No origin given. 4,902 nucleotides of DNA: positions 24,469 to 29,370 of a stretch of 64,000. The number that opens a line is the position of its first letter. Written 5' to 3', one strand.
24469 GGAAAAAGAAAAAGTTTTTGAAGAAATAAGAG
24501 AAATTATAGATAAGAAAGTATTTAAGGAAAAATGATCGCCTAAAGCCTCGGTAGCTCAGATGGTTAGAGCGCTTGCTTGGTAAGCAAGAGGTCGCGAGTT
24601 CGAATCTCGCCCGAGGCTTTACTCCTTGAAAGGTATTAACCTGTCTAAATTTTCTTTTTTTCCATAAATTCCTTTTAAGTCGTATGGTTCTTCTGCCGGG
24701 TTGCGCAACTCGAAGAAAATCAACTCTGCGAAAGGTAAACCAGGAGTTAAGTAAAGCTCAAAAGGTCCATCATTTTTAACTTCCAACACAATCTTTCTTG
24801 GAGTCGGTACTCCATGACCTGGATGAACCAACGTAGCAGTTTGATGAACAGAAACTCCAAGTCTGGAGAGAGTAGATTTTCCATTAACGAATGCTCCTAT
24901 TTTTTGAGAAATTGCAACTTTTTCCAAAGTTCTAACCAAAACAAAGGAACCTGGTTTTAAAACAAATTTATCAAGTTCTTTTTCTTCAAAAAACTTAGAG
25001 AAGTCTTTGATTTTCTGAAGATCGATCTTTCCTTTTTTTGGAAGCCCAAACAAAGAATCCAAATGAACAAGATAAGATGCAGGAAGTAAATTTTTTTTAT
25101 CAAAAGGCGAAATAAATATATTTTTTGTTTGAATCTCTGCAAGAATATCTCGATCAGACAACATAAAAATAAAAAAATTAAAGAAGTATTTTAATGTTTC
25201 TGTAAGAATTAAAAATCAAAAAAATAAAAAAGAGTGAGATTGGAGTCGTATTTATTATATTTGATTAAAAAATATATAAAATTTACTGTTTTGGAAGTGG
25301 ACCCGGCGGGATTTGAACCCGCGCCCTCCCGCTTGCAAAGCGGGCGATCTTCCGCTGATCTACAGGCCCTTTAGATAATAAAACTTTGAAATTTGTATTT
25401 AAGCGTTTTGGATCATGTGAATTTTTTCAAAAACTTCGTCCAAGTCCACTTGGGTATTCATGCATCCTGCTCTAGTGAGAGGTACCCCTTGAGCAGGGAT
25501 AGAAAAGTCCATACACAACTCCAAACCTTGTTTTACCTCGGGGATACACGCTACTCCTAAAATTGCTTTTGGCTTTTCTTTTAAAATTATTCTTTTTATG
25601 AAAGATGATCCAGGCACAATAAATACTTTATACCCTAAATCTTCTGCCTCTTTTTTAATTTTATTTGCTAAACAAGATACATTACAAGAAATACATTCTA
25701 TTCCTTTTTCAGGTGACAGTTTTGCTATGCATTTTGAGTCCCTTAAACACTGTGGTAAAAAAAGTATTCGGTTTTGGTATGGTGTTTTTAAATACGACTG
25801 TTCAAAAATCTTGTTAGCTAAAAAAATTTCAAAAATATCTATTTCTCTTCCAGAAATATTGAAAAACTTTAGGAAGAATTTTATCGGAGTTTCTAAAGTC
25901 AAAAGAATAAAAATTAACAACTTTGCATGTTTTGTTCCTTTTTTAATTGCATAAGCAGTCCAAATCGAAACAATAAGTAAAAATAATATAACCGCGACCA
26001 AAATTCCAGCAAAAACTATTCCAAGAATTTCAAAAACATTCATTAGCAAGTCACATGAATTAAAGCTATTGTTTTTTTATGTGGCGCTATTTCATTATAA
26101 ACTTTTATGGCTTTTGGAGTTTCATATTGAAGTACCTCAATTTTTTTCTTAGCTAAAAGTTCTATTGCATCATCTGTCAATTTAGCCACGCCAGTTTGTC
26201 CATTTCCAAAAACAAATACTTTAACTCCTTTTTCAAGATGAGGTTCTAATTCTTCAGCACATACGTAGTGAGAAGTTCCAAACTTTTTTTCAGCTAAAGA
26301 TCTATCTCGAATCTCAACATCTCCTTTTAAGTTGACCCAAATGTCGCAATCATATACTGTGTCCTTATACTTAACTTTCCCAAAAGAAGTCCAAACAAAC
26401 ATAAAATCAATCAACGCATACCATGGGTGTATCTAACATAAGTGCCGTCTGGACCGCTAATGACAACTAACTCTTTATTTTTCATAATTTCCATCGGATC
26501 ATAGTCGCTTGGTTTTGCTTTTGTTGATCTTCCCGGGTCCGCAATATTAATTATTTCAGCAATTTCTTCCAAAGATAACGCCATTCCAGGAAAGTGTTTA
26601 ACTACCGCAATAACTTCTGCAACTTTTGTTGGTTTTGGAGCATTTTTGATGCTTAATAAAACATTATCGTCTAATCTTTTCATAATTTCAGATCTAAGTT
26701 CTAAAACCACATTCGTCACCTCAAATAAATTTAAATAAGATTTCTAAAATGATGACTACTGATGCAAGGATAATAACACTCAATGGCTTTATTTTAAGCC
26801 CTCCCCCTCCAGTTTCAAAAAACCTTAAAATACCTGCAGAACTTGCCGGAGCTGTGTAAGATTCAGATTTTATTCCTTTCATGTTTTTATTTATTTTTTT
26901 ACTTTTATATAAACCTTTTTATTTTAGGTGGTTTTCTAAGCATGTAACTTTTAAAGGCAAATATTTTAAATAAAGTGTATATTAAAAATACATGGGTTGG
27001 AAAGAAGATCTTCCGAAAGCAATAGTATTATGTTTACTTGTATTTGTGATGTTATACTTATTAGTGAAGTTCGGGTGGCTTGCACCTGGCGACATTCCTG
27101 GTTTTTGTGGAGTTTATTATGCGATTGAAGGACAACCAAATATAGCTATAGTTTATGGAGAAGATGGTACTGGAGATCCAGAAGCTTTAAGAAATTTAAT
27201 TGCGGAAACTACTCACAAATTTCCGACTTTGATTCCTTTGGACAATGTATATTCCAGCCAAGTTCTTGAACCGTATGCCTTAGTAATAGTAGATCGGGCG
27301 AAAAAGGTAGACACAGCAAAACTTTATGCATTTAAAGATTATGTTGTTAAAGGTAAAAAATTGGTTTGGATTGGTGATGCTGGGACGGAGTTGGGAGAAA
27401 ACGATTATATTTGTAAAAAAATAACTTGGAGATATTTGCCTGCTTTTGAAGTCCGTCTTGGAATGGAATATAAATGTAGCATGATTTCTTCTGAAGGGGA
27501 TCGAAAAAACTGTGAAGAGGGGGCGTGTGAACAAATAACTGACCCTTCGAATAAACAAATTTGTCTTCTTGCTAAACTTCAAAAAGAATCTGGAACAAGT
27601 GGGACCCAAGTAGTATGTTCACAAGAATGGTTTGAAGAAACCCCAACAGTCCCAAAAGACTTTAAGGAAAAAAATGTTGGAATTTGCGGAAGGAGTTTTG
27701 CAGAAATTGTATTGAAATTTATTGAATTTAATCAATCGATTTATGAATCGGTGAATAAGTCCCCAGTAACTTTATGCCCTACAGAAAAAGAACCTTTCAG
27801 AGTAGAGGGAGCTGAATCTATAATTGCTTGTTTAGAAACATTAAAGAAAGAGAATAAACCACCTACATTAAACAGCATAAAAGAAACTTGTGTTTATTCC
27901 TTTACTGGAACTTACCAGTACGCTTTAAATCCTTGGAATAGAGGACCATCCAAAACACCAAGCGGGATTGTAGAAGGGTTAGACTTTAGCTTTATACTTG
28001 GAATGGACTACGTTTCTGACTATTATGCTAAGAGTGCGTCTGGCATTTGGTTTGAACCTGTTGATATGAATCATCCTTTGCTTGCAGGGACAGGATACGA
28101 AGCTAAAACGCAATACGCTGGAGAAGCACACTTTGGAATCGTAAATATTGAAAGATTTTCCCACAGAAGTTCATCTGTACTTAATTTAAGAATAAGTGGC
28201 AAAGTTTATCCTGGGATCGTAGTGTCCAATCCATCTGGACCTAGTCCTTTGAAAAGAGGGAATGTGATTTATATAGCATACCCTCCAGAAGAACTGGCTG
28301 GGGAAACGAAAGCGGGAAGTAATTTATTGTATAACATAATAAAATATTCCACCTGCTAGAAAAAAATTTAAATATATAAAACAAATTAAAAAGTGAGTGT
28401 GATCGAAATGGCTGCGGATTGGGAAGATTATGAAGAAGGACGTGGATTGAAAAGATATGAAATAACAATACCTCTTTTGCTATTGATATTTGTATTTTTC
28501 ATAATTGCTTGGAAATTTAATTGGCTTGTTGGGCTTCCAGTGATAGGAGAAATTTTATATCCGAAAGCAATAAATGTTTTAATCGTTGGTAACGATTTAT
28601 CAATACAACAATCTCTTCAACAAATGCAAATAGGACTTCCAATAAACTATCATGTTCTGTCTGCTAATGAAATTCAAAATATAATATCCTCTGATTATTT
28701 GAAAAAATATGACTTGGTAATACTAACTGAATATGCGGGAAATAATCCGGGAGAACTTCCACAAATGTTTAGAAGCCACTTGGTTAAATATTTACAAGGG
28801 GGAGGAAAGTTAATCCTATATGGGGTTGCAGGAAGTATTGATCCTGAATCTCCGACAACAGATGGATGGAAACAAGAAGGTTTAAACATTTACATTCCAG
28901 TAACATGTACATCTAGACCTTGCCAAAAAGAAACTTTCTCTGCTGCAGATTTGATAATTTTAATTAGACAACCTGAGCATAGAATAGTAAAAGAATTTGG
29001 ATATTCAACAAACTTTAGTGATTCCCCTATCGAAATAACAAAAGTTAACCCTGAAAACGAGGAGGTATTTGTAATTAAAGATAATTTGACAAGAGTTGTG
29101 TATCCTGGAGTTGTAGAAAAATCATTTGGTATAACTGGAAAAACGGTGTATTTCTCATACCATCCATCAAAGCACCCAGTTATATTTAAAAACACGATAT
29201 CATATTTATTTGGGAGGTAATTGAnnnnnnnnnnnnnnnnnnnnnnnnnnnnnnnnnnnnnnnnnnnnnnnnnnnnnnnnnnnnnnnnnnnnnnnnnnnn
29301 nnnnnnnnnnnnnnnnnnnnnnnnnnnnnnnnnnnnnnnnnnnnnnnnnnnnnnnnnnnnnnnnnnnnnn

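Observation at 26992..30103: Tandem triplet of paralogous membrane-anchored ectodomain proteins downstream of secG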

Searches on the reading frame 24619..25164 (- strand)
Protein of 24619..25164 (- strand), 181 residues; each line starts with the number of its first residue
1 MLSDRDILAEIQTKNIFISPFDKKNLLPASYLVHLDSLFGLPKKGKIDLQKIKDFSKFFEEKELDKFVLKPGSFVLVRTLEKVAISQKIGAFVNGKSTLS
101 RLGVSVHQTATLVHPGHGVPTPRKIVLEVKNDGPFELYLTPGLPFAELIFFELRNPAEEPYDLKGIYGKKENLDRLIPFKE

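Call 51: search_protein_families(library=pfam, proteins=[window:24619-25164:-], max_evalue=0.001)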
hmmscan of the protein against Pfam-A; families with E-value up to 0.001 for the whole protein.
window:24619-25164:- (181 aa): 2 families
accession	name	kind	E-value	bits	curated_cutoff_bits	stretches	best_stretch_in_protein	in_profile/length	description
PF22769.1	DCD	-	1.8e-29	103.2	27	1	1-152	1-152/153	dCTP deaminase-like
PF22569.1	DCD_C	-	0.00023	21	22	1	47-161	53-173/192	2'-deoxycytidine 5'-triphosphate deaminase (DCD), C-terminal domain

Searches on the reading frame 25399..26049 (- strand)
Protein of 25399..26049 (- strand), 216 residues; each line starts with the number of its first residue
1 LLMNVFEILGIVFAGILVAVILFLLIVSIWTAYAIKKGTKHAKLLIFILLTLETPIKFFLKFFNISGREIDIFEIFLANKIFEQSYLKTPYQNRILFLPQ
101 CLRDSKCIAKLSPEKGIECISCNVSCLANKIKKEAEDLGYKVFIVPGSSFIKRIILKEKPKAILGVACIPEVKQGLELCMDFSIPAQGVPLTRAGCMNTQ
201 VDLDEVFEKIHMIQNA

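Call 51: search_protein_families(library=pfam, proteins=[window:25399-26049:-], max_evalue=0.001)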
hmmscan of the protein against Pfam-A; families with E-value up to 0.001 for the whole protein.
window:25399-26049:- (216 aa): 1 family
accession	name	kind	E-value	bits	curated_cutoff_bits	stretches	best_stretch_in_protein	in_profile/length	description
PF01976.22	DUF116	-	1e-42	145.7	25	1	55-210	2-155/155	Protein of unknown function DUF116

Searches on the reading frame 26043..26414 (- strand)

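Call 51: search_protein_families(library=pfam, proteins=[window:26043-26414:-], max_evalue=0.001)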
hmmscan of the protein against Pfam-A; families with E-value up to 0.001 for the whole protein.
window:26043-26414:- (123 aa): 1 family
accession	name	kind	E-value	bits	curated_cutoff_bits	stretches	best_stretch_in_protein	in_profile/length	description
PF04430.19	DUF498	-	9.2e-10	38.9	33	1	10-117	5-105/109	Protein of unknown function (DUF498/DUF598)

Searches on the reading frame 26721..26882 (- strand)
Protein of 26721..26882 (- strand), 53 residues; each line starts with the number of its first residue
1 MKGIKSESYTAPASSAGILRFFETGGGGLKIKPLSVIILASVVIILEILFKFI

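Call 51: search_protein_families(library=pfam, proteins=[window:26721-26882:-], max_evalue=0.001)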
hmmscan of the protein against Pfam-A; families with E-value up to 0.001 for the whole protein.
window:26721-26882:- (53 aa): 1 family
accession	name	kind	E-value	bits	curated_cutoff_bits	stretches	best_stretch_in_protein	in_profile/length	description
PF03911.21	Sec61_beta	-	9.5e-09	35.6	27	1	14-52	1-39/41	Sec61beta family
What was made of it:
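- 26721..26882 (-): Sec61-beta (archaeal SecG), 53 aa. It is transcribed divergently from gene A and is a conserved head-to-head neighbour of the family. Pfam Sec61_beta E 9.5e-9, above threshold (call 51).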

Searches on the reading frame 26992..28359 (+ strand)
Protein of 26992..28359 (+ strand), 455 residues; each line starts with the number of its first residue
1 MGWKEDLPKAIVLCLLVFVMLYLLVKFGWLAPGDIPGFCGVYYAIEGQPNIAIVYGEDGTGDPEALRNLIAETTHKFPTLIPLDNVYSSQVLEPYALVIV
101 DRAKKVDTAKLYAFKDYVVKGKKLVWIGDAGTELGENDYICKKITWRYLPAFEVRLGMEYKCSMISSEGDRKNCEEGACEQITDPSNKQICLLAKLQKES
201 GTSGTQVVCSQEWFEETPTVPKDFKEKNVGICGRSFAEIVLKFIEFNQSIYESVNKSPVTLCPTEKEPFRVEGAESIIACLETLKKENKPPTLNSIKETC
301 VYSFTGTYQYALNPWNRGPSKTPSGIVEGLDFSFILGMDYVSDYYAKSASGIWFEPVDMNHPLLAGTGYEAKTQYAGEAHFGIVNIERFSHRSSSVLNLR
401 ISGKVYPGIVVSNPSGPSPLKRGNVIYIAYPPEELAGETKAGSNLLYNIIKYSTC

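Call 3: search_protein_families(library=pfam, proteins=[window:26992-28359:+], max_evalue=1)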
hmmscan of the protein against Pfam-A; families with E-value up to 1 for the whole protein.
window:26992-28359:+ (455 aa): 3 families
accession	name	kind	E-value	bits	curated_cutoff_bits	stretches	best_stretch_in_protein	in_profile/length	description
PF09822.16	ABC_transp_aux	-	0.0079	15.9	34.7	1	93-131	44-83/288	ABC-type uncharacterized transport system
PF13245.12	AAA_19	-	0.024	15.2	25.1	1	69-130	63-126/134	AAA domain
PF13604.12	AAA_30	-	0.094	12.9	27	1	71-130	70-125/191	AAA domain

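Call 4: search_protein_families(library=ncbifam, proteins=[window:26992-28359:+], max_evalue=1)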
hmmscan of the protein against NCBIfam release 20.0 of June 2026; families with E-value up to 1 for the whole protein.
window:26992-28359:+ (455 aa): 0 families

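Call 14: find_homologous_proteins(query=window:26992-28359:+, max_evalue=0.001)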
Query window:26992-28359:+ (455 aa): 15 proteins with E <= 0.001 among 3905 candidates.
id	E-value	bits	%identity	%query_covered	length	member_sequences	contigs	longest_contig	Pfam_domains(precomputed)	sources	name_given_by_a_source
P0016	0.0e+0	1045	98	100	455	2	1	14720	-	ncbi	ncbi:MAG: hypothetical protein QW097_00040 [archaeon]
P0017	1.3e-97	346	41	99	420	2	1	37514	-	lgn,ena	-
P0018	1.5e-92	329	39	99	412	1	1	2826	-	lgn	-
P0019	1.5e-84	303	37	99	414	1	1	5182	-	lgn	-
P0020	6.3e-82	294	36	100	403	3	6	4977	-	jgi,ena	jgi:hypothetical protein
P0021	1.8e-80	289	38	98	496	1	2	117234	-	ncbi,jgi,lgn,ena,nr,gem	ncbi:hypothetical protein DRN74_02350 [Candidatus Micrarchaeota archaeon]|nr:MAG: hypothetical prote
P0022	1.5e-78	283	35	95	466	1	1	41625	-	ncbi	-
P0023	3.8e-77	278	37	99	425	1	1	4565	-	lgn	-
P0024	7.4e-73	264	35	99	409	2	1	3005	-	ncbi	-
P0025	1.4e-71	260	35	99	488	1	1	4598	-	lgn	-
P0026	5.7e-69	251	35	100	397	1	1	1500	-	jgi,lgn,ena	-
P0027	6.4e-69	251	36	99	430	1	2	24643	-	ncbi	-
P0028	4.9e-54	202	41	58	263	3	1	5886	-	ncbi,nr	ncbi:hypothetical protein HYS54_04690, partial [Candidatus Micrarchaeota archaeon]|nr:hypothetical p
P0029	5.7e-14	70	37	22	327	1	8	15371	-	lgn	-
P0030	6.7e-14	70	39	24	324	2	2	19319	-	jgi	jgi:hypothetical protein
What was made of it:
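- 26992..28359 (+): Gene A, 455 aa. It has a TM helix at aa 10-28 (nt 27019-27075) and a GATase1-like ectodomain that is split by a Cys-rich, mostly helical insert at about aa 136-315 (nt 27397-27936). 15 homologs at 35-98% identity (call 14).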

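Call 35: predict_structure(alignment_id=A2)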
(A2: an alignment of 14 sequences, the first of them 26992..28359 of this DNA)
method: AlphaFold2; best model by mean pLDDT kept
length: 455 residues; sequences in the alignment: 14
mean_pLDDT: 83.2   pTM: 0.76
mean pLDDT of the five models: 83.2, 73.7, 73.2, 71.8, 67.7
residues with pLDDT >= 90: 148; 70-90: 244; 50-70: 62; < 50: 1
segments of 3 or more residues with pLDDT < 50: none
pLDDT, mean of each block of 10 residues (from residue 1): 77 91 81 78 84 94 93 90 94 94 93 93 92 88 90 70 88 90 82 77 70 82 59 88 92 80 88 89 92 88 59 84 83 91 63 83 71 73 86 88 86 66 86 77 83 78
secondary structure, 60 per line:
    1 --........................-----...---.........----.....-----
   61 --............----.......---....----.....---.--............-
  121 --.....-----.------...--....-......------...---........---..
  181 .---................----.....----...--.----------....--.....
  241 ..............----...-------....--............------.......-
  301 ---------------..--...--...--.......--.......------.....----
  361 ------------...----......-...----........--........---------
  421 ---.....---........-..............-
elements in order: H3-26 H38-46 E51-55 H63-74 E79-82 H89-92 E97-101 H108-119 E123-127 E140-142 E145-148 E150-155 H168-175 H185-200 E205-209 E214-216 E230-233 H236-254 E259-261 E269-272 H275-286 H293-299 E320-322 E325-327 H332-336 E339-345 E352-356 E373-375 E380-385 E394-401 E404-411 E424-428 H432-439 H441-454
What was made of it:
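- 26992..28359 (+): AF2 pLDDT 83.2 (call 35).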

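Call 38: fold_search(model_id=the predicted structure, library=pdb)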
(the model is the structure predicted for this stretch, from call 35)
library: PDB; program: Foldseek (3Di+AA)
matches with E <= 10: 1199; with E <= 0.001: 15
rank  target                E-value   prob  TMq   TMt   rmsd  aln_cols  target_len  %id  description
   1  5e9a_A                2.0e-05  1.00  0.34  0.23   7.8       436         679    8  Crystal structure analysis of the cold-adamped beta-galactosidase from Rahnella sp. R3 (released 2016-10-26)
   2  5xb7_E                2.3e-05  1.00  0.35  0.24   7.7       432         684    8  GH42 alpha-L-arabinopyranosidase from Bifidobacterium animalis subsp. lactis Bl-04 (released 2017-11-01)
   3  5xb7_F                2.3e-05  1.00  0.35  0.24   7.8       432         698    8  GH42 alpha-L-arabinopyranosidase from Bifidobacterium animalis subsp. lactis Bl-04 (released 2017-11-01)
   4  5xb7_D                3.0e-05  1.00  0.35  0.24   7.7       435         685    8  GH42 alpha-L-arabinopyranosidase from Bifidobacterium animalis subsp. lactis Bl-04 (released 2017-11-01)
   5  5e9a_B                4.5e-05  1.00  0.34  0.23   6.2       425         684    8  Crystal structure analysis of the cold-adamped beta-galactosidase from Rahnella sp. R3 (released 2016-10-26)
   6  4jqs_A                5.7e-05  1.00  0.32  0.56  10.2       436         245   10  Crystal structure of a Putative thua-like protein (BACUNI_01602) from Bacteroides uniformis ATCC 8492 at 2.30 A resolu (released 2013-05-08)
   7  5xb7_C                6.8e-05  1.00  0.35  0.24   8.0       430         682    8  GH42 alpha-L-arabinopyranosidase from Bifidobacterium animalis subsp. lactis Bl-04 (released 2017-11-01)
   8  5xb7_A                7.2e-05  1.00  0.34  0.23   7.7       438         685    8  GH42 alpha-L-arabinopyranosidase from Bifidobacterium animalis subsp. lactis Bl-04 (released 2017-11-01)
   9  5dfa_A                1.2e-04  1.00  0.34  0.23   7.5       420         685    7  3D structure of the E323A catalytic mutant of Gan42B, a GH42 beta-galactosidase from G. stearothermophilus (released 2015-12-09)
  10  5xb7_B                1.2e-04  1.00  0.35  0.24   5.7       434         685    8  GH42 alpha-L-arabinopyranosidase from Bifidobacterium animalis subsp. lactis Bl-04 (released 2017-11-01)
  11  4oif_B                1.3e-04  1.00  0.34  0.23   7.5       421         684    7  3D structure of Gan42B, a GH42 beta-galactosidase from G. (released 2015-02-04)
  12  4pxy_A                1.6e-04  1.00  0.34  0.58   5.8       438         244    9  Crystal structure of a Putative thua-like protein (BACUNI_01602) from Bacteroides uniformis ATCC 8492 at 1.50 A resolu (released 2014-04-23)
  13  4oif_A                3.0e-04  1.00  0.34  0.23   7.5       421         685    7  3D structure of Gan42B, a GH42 beta-galactosidase from G. (released 2015-02-04)
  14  5dfa_B                4.0e-04  1.00  0.34  0.23   7.5       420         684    7  3D structure of the E323A catalytic mutant of Gan42B, a GH42 beta-galactosidase from G. stearothermophilus (released 2015-12-09)
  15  8ibt_A                9.7e-04  1.00  0.33  0.22   7.8       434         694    7  Crystal structure of GH42 beta-galactosidase BiBga42A from Bifidobacterium longum subspecies infantis E318S mutant in  (released 2023-06-07)
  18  2a9v_C                1.6e-03  0.99  0.14  0.29   9.0       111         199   14  Crystal structure of a putative gmp synthase subunit a protein (ta0944m) from thermoplasma acidophilum at 2.45 A resol (released 2005-08-02)
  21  2a9v_D                2.1e-03  0.98  0.14  0.28   9.0       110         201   13  Crystal structure of a putative gmp synthase subunit a protein (ta0944m) from thermoplasma acidophilum at 2.45 A resol (released 2005-08-02)
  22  2a9v_B                2.1e-03  0.96  0.14  0.29  17.6       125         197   13  Crystal structure of a putative gmp synthase subunit a protein (ta0944m) from thermoplasma acidophilum at 2.45 A resol (released 2005-08-02)
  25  2a9v_A                2.8e-03  0.97  0.14  0.28   9.0       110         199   14  Crystal structure of a putative gmp synthase subunit a protein (ta0944m) from thermoplasma acidophilum at 2.45 A resol (released 2005-08-02)
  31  1t0b_F                7.7e-03  0.87  0.14  0.25  18.5       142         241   10  Structure of ThuA-like protein from Bacillus stearothermophilus (released 2004-08-03)
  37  4uzs_B                1.2e-02  1.00  0.16  0.11   3.4       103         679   11  Crystal structure of Bifidobacterium bifidum beta-galactosidase (released 2015-09-30)
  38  4uzs_A                1.2e-02  1.00  0.16  0.11   4.5       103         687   12  Crystal structure of Bifidobacterium bifidum beta-galactosidase (released 2015-09-30)
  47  4uzs_C                1.6e-02  1.00  0.16  0.11   3.4       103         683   12  Crystal structure of Bifidobacterium bifidum beta-galactosidase (released 2015-09-30)
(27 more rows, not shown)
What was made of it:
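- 26992..28359 (+): Foldseek hits the GH42 middle domain and ThuA-like proteins at E 2e-5 to 1e-4 (call 38).
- Checked: The relation of its C-terminal half rests on the structure model (calls 35, 38).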

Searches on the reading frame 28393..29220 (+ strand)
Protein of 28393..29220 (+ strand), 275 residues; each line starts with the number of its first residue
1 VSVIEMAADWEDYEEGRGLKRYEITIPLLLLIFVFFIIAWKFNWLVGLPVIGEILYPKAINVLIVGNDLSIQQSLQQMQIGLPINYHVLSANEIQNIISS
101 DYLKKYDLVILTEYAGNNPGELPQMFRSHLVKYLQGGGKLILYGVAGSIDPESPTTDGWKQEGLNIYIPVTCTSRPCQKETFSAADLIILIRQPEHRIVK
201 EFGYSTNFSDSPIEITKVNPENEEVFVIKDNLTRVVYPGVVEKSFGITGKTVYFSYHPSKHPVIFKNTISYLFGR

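Call 3: search_protein_families(library=pfam, proteins=[window:28393-29220:+], max_evalue=1)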
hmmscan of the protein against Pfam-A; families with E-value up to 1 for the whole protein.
window:28393-29220:+ (275 aa): 2 families
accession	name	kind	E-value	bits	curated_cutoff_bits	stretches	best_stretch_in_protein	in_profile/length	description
PF06283.17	ThuA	-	0.0055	17.4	33.4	1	82-255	28-185/209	Trehalose utilisation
PF22369.2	GLMA_2nd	-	0.044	13.9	27.7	1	129-149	67-87/138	GLMA-like, second domain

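Call 4: search_protein_families(library=ncbifam, proteins=[window:28393-29220:+], max_evalue=1)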
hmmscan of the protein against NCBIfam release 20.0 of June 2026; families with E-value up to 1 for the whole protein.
window:28393-29220:+ (275 aa): 0 families

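Call 15: find_homologous_proteins(query=window:28393-29220:+, max_evalue=0.001)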
Query window:28393-29220:+ (275 aa): 4 proteins with E <= 0.001 among 582 candidates.
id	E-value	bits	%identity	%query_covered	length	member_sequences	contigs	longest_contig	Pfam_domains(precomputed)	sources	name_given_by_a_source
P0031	1.7e-177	607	99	98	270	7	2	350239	-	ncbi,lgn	ncbi:MAG: hypothetical protein QXK00_02340 [archaeon]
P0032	8.4e-50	188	39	96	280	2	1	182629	-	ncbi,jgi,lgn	-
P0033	3.2e-48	183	39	96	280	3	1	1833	-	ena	-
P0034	4.1e-47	179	37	96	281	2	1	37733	-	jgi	-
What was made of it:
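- A and B are 98-99% identical between the two strains (calls 14, 15).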
